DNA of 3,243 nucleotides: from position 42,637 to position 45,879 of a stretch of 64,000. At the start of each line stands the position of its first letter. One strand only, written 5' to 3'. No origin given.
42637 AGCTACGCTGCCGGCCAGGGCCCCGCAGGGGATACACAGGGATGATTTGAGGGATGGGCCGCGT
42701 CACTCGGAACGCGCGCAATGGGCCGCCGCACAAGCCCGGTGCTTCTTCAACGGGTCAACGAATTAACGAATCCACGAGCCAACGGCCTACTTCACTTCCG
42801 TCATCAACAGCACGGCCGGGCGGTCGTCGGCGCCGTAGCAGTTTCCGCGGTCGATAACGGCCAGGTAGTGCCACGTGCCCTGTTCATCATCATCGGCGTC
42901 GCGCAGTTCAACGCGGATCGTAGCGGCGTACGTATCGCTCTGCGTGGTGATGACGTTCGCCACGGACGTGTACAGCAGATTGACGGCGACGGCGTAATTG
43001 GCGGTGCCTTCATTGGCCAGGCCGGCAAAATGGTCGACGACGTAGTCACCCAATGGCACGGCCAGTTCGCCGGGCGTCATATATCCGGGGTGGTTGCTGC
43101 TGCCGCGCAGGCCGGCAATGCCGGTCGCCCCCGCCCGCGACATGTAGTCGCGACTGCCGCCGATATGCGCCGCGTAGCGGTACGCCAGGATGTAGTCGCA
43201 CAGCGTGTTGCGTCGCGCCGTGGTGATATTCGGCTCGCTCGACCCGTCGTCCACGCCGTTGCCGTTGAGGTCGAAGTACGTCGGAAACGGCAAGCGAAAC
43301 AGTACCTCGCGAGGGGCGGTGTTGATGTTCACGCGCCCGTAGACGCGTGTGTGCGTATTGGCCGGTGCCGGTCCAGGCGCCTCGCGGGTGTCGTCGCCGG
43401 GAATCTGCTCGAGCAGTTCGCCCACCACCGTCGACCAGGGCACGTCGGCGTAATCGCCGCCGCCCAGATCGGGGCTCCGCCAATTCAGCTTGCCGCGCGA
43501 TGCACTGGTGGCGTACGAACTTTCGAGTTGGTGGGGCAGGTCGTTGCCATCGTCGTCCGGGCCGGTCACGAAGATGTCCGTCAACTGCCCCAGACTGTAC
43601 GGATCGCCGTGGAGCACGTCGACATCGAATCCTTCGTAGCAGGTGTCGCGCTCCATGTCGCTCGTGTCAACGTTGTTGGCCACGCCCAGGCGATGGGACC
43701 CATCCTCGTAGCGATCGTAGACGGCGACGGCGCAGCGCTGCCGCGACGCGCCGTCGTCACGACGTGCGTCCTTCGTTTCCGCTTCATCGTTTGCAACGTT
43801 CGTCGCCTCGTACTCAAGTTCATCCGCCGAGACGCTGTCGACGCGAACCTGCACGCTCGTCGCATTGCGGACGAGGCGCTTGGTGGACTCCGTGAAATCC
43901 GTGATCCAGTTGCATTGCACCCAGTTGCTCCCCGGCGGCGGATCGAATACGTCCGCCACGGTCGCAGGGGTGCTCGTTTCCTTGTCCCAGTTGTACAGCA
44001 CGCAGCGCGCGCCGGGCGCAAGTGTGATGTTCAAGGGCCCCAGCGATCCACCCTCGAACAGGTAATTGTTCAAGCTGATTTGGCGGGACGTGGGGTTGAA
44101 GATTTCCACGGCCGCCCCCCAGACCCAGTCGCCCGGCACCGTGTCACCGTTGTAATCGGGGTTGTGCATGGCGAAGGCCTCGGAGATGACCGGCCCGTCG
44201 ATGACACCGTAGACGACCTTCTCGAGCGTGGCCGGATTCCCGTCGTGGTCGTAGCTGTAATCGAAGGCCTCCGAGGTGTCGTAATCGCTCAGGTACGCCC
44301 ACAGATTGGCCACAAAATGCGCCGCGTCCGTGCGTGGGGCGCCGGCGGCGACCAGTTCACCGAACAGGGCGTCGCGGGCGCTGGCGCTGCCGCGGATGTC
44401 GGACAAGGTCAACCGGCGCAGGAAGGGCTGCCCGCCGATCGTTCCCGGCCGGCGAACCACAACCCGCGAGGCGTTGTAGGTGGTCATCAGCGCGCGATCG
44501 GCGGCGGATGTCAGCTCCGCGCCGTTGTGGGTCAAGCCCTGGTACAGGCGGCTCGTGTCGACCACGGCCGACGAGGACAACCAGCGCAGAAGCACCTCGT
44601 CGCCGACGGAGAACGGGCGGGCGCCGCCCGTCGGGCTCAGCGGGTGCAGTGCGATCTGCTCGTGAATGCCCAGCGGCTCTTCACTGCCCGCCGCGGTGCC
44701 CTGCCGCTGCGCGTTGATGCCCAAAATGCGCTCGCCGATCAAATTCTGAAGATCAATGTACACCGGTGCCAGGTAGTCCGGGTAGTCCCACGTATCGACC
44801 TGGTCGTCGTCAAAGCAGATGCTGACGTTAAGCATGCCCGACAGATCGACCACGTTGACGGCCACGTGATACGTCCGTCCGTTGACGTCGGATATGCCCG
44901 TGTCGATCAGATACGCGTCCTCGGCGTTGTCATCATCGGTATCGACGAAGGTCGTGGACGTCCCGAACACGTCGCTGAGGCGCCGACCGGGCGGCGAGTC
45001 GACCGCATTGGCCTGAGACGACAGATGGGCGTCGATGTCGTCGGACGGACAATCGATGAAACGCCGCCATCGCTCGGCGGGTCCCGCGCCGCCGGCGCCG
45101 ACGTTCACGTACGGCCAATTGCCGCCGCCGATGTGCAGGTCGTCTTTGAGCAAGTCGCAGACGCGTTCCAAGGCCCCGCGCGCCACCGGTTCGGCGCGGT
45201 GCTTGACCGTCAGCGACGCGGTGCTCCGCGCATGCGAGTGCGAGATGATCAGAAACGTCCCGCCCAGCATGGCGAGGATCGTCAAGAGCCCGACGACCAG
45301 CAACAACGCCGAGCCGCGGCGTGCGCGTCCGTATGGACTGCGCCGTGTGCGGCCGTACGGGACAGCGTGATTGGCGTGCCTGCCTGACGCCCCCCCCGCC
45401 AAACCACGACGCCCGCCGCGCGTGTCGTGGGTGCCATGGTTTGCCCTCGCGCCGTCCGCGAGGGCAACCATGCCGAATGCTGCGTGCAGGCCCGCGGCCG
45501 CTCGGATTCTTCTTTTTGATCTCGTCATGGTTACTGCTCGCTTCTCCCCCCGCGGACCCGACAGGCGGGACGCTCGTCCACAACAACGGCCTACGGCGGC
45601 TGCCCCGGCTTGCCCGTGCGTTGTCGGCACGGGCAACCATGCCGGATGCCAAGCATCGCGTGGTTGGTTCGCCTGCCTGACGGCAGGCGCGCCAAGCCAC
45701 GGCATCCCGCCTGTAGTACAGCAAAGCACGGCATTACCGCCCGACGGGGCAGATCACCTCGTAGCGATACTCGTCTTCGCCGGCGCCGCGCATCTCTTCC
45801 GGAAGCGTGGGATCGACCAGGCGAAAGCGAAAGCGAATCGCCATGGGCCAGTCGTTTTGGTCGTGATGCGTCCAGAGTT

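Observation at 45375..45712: Hairpin and direct-repeat patch at the gspJ/gspK junction, with the candidate gspK start codon inside a 16-bp palindrome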

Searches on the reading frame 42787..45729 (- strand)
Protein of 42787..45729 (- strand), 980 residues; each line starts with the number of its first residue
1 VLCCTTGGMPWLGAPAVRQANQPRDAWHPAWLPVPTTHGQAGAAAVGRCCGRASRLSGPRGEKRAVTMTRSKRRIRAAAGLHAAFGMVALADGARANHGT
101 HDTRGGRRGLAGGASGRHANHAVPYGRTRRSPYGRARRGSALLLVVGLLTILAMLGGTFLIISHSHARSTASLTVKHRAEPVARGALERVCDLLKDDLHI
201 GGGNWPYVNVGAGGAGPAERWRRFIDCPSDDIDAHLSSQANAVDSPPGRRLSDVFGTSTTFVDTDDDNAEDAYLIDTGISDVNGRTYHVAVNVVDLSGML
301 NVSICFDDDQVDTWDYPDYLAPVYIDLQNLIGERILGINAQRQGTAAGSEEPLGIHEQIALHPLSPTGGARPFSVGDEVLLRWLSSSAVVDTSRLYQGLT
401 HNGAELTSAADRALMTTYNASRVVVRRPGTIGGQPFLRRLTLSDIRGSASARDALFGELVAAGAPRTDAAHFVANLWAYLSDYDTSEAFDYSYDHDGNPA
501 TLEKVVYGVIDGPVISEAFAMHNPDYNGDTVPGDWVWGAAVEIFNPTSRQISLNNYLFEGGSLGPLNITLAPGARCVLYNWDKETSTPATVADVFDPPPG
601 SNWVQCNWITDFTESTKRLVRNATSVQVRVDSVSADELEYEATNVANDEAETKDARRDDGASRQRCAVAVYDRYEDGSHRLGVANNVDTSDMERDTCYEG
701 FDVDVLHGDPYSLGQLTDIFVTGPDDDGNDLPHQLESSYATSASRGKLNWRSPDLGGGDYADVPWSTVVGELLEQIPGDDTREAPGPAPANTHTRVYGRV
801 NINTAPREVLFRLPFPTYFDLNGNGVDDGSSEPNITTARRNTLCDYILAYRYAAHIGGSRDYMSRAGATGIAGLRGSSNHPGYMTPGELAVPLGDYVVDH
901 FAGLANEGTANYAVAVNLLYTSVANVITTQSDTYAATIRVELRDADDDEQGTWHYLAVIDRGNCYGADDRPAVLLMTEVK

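Call 10: search_protein_families(library=pfam, proteins=[window:42787-45729:-], max_evalue=0.01)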
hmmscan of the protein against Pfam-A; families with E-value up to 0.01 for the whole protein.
window:42787-45729:- (980 aa): 1 family
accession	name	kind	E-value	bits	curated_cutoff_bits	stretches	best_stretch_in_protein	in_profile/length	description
PF00932.25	LTD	-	0.0015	19.3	34.3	1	529-584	22-73/109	Lamin Tail Domain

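Call 12: find_homologous_proteins(query=window:42787-45729:-, max_evalue=0.00001)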
Query window:42787-45729:- (980 aa): 10 proteins with E <= 0.00001 among 8000 candidates.
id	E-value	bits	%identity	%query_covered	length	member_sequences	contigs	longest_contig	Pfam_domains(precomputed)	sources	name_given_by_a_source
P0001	0.0e+0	1932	100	86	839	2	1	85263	-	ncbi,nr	ncbi:MAG: hypothetical protein KGY99_05720 [Phycisphaerae bacterium]|nr:hypothetical protein [Phycis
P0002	6.8e-278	943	56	86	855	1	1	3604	-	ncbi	ncbi:MAG: hypothetical protein ACOC8F_07685, partial [Planctomycetota bacterium]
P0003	4.7e-218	745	49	86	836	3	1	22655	-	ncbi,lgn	-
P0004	6.6e-129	450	38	86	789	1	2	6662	-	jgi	-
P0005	9.5e-99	350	33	73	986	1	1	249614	PF00932.26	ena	-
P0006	2.9e-81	292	31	52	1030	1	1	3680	-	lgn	-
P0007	3.5e-77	279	30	86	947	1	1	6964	PF00932.26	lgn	-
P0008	4.3e-73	265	30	86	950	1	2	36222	-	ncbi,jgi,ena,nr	ncbi:MAG TPA: hypothetical protein PLK08_01950 [Phycisphaerae bacterium]|nr:hypothetical protein [Ph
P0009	1.2e-59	221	31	52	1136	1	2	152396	PF00932.26,PF25275.2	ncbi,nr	ncbi:MAG: hypothetical protein LLG01_16390 [Planctomycetaceae bacterium]|nr:hypothetical protein [Pl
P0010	4.0e-55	206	30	52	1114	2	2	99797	PF25275.2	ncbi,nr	ncbi:MAG: hypothetical protein ABFD92_04650 [Planctomycetaceae bacterium]|nr:hypothetical protein [P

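Call 13: find_encoding_contigs(protein=P0003, flank=6000, max_places=3)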
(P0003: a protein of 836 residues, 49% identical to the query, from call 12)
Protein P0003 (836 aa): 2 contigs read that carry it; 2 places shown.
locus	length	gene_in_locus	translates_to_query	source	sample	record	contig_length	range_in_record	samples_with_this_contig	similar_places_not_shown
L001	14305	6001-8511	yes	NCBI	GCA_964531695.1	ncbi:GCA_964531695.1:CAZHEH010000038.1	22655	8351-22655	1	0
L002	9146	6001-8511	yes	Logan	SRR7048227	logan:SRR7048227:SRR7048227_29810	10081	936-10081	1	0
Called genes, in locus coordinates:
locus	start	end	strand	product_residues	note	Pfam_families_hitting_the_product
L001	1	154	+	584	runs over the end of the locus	PF05157:MshEN, PF00437:T2SSE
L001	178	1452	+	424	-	PF28597:T2SSF_N, PF00482:T2SSF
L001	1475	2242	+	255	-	-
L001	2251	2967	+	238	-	PF07963:N_methyl (weak)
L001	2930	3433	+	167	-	-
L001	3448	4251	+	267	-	PF07963:N_methyl (faint)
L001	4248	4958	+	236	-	PF07963:N_methyl (faint)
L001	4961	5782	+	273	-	-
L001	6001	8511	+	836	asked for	-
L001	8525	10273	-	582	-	-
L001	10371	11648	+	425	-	PF09861:Lar_N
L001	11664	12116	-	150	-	PF09969:DUF2203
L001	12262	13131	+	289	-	PF01509:TruB_N, PF16198:TruB_C_2 (weak), PF09142:TruB_C (weak)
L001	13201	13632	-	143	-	PF02502:LacAB_rpiB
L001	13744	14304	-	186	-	?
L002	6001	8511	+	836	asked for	-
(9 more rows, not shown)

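Call 14: find_encoding_contigs(protein=P0002, flank=6000, max_places=3)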
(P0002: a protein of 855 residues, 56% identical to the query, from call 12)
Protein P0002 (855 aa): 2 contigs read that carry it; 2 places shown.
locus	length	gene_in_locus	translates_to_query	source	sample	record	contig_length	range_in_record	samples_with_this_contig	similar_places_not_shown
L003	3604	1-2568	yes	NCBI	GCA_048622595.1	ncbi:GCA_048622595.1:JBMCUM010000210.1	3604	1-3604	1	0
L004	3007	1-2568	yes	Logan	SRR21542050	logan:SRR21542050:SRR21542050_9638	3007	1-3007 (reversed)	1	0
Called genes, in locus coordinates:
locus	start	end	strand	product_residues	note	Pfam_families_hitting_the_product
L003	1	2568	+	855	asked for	?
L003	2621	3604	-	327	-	?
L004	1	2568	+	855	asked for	?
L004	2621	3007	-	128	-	?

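Call 15: find_encoding_contigs(protein=P0004, flank=6000, max_places=3)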
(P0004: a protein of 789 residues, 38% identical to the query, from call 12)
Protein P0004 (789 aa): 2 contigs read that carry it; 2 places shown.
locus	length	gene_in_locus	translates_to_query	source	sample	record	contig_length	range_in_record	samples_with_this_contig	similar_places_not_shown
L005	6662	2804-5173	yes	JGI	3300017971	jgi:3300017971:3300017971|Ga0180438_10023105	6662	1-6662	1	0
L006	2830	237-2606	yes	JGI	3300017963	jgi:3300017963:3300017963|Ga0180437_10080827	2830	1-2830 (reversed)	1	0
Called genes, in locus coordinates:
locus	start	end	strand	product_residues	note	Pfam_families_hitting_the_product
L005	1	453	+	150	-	PF07963:N_methyl (weak)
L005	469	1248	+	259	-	PF07963:N_methyl (weak)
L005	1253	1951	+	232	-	PF07963:N_methyl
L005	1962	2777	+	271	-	PF07963:N_methyl (weak)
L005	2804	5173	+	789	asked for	-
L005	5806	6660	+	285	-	?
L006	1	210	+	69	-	?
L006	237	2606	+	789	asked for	-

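Call 65: search_solved_structures(query=P0001, max_evalue=1)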
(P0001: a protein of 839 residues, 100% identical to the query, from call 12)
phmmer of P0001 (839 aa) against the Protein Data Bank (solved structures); distinct sequences matched with E-value up to 1: 0.

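Call 66: search_protein_families(library=ncbifam, proteins=[P0001], max_evalue=0.1)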
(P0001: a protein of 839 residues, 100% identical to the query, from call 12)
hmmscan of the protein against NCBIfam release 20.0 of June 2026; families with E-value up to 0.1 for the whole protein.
P0001 (839 aa): 0 families

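Call 69: find_encoding_contigs(protein=P0005, flank=3000, max_places=1)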
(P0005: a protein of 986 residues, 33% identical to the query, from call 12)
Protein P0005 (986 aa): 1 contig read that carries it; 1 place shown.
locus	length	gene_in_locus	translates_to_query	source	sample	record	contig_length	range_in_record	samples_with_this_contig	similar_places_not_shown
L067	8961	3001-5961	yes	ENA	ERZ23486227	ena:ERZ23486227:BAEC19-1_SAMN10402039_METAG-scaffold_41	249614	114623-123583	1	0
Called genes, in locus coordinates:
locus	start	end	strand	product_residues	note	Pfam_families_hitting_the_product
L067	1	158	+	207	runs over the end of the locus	PF07963:N_methyl (weak)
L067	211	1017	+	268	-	PF07963:N_methyl (weak)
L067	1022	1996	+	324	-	PF07963:N_methyl (weak)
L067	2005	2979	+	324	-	-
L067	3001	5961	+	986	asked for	PF00932:LTD (weak)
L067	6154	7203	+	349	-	PF00107:ADH_zinc_N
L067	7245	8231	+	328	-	PF00248:Aldo_ket_red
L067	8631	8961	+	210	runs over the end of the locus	PF03803:Scramblase, PF04525:LOR (faint)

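Call 70: find_encoding_contigs(protein=P0008, flank=3000, max_places=1)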
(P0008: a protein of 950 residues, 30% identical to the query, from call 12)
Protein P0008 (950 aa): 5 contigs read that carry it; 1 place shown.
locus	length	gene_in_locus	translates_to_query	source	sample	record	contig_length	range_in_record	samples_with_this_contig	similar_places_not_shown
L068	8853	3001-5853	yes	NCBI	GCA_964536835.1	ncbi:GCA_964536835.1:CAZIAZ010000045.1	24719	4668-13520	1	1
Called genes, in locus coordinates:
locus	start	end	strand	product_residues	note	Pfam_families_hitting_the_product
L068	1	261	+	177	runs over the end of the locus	PF07963:N_methyl (weak), PF08334:T2SSG (faint)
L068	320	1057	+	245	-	PF07963:N_methyl (weak)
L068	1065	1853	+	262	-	-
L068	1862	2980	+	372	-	-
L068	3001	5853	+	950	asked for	-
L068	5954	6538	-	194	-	PF01025:GrpE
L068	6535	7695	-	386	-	PF00226:DnaJ, PF01556:DnaJ_C, PF00684:DnaJ_CXXCXGXG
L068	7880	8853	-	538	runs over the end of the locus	PF00118:Cpn60_TCP1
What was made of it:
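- The junction is much longer than in distant orthologues (calls 15, 69, 70).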

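Call 88: search_solved_structures(query=A6, max_evalue=1)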
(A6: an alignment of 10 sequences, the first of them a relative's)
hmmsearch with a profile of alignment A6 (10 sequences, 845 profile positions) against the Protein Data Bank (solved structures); distinct sequences matched with E-value up to 1: 1.
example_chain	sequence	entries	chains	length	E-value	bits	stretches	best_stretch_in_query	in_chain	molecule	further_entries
2l9u_A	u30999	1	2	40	0.75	11.2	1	11-30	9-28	Receptor tyrosine-protein kinase erbB-3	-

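Call 94: list_cluster_members(proteins=[P0001, P0012, P0002])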
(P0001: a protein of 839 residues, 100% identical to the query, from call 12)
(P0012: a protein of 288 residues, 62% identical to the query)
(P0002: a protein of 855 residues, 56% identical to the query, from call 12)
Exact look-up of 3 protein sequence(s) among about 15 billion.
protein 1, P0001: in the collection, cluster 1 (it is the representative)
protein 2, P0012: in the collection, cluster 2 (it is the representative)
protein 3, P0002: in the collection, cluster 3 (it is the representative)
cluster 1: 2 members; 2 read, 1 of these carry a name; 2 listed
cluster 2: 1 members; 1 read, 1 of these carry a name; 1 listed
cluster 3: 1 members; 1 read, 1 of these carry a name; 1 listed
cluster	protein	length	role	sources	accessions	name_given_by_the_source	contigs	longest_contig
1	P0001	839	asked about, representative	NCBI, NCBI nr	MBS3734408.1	MAG: hypothetical protein KGY99_05720 [Phycisphaerae bacterium] | hypothetical protein [Phycisphaerae bacterium]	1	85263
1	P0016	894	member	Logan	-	-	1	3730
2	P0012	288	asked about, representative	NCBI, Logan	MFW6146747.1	MAG: PulJ/GspJ family protein [Planctomycetota bacterium]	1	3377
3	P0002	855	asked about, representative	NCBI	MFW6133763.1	MAG: hypothetical protein ACOC8F_07685, partial [Planctomycetota bacterium]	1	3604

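Call 96: find_encoding_contigs(protein=window:42787-45471:-, flank=5000, max_places=5)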
Protein window:42787-45471:- (894 aa): 1 contig read that carries it; 1 place shown.
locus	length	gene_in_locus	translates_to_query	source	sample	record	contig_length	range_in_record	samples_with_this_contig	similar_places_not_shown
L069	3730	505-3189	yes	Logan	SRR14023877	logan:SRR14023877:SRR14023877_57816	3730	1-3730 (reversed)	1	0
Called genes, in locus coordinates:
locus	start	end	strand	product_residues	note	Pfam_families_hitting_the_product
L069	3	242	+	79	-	?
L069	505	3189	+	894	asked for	-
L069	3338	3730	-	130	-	?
